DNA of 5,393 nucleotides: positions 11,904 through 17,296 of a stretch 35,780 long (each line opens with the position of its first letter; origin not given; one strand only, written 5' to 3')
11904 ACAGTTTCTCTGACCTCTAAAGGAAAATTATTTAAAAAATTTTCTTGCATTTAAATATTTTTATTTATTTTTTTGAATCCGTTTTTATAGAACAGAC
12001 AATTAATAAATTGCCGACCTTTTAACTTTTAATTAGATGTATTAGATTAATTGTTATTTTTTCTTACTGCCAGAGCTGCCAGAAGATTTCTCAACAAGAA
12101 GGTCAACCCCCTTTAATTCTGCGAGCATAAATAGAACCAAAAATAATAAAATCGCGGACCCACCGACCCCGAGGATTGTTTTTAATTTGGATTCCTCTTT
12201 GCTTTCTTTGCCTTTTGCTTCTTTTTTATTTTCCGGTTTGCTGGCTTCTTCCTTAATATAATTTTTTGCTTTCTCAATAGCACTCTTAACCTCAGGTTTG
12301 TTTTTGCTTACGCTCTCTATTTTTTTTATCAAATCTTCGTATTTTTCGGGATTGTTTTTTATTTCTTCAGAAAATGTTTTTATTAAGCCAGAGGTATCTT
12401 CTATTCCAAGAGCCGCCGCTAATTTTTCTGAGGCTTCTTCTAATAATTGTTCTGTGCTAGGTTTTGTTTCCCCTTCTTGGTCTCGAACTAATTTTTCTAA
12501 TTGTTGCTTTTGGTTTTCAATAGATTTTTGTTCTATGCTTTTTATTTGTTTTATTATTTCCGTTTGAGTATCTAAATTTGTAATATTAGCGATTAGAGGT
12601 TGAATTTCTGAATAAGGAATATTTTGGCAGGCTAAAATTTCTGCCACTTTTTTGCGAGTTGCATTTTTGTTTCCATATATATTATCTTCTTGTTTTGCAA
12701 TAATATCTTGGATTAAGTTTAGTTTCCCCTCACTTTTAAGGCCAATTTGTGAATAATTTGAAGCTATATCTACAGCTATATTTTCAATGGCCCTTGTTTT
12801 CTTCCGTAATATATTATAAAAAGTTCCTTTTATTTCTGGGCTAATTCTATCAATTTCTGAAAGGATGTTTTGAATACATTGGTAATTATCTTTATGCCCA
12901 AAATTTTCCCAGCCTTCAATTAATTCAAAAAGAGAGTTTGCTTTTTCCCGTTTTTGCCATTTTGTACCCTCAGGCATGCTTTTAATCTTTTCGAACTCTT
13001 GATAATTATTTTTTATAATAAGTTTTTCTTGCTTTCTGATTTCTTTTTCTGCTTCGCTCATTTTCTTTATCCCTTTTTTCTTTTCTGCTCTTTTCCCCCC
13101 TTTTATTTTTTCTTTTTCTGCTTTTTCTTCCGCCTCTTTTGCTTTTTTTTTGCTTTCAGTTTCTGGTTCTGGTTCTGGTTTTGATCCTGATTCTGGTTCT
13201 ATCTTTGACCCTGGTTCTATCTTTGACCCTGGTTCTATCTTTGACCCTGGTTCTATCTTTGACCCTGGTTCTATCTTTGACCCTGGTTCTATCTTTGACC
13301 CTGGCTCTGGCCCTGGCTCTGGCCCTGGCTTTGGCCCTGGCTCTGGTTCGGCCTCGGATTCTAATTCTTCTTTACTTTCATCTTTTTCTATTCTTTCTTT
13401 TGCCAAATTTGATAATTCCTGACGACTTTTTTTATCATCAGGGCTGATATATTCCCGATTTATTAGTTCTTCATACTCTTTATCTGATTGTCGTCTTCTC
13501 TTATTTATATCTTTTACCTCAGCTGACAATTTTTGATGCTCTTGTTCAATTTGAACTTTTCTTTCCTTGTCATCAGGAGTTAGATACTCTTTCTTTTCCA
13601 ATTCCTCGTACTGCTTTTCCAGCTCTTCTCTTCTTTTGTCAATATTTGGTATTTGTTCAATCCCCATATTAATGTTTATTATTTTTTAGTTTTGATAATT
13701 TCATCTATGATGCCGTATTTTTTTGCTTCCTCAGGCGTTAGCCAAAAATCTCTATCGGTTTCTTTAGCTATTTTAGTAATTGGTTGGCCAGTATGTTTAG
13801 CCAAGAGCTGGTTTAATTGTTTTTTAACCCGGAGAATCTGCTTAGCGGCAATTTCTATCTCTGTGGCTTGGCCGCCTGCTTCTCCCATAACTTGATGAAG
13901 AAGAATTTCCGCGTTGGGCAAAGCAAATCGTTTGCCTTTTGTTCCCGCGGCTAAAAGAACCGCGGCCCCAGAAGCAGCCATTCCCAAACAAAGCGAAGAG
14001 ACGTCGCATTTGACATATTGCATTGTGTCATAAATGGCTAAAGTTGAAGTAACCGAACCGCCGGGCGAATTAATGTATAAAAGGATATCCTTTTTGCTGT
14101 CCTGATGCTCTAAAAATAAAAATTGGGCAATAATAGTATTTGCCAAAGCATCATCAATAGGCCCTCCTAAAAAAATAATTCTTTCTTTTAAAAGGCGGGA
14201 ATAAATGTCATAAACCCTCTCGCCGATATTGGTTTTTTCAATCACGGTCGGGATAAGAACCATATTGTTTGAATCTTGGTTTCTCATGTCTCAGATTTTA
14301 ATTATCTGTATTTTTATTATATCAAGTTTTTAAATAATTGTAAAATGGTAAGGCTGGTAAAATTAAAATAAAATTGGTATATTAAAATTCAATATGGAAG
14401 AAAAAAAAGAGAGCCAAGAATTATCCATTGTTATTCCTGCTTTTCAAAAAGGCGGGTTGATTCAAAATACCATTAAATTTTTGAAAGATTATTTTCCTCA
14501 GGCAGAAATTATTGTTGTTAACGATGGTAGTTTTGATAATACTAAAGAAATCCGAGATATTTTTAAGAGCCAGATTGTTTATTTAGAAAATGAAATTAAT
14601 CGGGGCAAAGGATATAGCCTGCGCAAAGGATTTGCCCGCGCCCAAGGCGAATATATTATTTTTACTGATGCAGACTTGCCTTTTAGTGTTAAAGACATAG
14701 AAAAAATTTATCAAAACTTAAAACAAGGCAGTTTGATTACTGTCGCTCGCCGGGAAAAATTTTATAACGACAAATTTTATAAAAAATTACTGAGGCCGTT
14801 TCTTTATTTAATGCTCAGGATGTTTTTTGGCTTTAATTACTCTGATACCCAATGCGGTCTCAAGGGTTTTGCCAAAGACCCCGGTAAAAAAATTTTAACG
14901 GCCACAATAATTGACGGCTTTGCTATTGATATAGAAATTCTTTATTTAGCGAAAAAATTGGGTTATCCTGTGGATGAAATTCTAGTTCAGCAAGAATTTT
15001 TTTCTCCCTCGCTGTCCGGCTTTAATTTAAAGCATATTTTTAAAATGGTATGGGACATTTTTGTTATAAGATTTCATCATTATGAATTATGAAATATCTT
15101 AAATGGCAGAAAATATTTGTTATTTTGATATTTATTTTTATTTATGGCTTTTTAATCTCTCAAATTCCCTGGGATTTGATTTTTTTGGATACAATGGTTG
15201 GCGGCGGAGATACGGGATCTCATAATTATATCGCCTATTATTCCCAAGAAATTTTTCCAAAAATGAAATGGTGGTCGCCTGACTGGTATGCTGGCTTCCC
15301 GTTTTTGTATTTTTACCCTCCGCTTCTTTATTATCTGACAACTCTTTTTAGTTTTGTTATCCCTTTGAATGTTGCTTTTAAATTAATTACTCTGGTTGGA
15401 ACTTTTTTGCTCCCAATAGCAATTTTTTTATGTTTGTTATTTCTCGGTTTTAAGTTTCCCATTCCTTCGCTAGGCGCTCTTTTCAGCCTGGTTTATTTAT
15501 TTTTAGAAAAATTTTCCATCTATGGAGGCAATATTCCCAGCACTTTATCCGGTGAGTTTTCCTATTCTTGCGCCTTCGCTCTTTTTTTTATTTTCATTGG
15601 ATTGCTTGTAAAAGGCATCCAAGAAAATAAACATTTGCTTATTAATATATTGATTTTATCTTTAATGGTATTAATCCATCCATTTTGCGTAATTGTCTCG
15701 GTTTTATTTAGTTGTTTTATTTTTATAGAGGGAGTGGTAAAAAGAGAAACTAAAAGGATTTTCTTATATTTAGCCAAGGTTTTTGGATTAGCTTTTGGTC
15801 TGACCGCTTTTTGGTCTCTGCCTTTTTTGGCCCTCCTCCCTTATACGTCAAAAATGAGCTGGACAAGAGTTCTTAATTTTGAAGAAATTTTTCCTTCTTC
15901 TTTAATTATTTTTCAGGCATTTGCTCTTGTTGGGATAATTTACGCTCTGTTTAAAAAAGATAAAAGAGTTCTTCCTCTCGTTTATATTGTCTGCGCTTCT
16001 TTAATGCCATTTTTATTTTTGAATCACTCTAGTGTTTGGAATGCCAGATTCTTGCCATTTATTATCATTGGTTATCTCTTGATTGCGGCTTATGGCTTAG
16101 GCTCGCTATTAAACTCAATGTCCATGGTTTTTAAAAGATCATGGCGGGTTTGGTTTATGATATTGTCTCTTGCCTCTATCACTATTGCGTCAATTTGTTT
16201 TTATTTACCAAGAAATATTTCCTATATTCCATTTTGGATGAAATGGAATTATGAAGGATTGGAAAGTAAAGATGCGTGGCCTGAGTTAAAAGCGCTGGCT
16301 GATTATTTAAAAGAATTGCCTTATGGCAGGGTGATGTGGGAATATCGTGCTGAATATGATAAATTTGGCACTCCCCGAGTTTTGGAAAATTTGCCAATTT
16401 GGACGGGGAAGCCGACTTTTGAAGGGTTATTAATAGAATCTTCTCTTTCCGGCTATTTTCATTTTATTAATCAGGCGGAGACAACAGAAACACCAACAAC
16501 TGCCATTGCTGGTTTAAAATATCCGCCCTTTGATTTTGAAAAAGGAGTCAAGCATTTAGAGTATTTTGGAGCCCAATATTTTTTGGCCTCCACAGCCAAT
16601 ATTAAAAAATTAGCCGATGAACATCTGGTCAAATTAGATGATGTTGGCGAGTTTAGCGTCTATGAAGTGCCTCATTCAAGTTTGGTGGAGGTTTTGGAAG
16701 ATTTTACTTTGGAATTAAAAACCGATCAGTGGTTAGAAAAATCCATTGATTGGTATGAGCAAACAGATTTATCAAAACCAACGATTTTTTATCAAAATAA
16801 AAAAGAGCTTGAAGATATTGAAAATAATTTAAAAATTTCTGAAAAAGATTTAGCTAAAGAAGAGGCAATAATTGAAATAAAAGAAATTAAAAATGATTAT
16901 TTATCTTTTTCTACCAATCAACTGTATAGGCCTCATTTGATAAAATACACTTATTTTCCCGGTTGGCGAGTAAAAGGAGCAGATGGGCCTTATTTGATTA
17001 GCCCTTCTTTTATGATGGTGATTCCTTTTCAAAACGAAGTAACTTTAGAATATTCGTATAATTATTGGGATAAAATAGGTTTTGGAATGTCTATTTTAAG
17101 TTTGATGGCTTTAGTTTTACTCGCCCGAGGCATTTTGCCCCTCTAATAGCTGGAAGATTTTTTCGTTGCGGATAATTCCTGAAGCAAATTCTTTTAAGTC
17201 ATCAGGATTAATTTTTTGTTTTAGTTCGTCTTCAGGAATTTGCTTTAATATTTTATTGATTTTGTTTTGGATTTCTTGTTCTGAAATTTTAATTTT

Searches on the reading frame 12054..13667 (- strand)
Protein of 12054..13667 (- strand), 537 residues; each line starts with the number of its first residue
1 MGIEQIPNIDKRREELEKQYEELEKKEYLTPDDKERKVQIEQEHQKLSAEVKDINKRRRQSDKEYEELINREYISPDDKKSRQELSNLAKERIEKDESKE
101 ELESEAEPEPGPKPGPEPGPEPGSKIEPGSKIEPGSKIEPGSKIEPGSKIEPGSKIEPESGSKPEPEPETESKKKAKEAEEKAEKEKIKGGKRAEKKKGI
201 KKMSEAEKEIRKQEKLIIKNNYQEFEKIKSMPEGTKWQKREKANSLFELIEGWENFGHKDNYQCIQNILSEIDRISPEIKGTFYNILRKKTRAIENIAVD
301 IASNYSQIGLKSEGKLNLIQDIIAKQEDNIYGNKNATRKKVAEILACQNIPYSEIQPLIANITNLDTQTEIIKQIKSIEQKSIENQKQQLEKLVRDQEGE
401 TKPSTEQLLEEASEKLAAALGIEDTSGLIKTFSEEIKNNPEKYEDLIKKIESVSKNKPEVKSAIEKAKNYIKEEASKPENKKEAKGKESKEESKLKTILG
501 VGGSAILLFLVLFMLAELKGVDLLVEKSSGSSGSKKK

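Call 7: search_protein_families(library=pfam, proteins=[window:12054-13667:-])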
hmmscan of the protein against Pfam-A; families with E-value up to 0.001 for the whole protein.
window:12054-13667:- (537 aa): 1 family
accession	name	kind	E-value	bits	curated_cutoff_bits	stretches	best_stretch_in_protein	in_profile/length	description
PF00132.30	Hexapep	-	5.2e-06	26.4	27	1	123-156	1-34/36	Bacterial transferase hexapeptide (six repeats)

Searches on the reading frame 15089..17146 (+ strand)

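Call 7: search_protein_families(library=pfam, proteins=[window:15089-17146:+])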
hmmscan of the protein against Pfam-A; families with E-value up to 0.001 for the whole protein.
window:15089-17146:+ (685 aa): 1 family
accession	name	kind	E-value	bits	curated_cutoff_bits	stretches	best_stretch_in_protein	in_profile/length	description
PF10131.15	PTPS_related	-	4.6e-19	68.8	26.4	1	74-508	2-419/621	6-pyruvoyl-tetrahydropterin synthase related domain; membrane protein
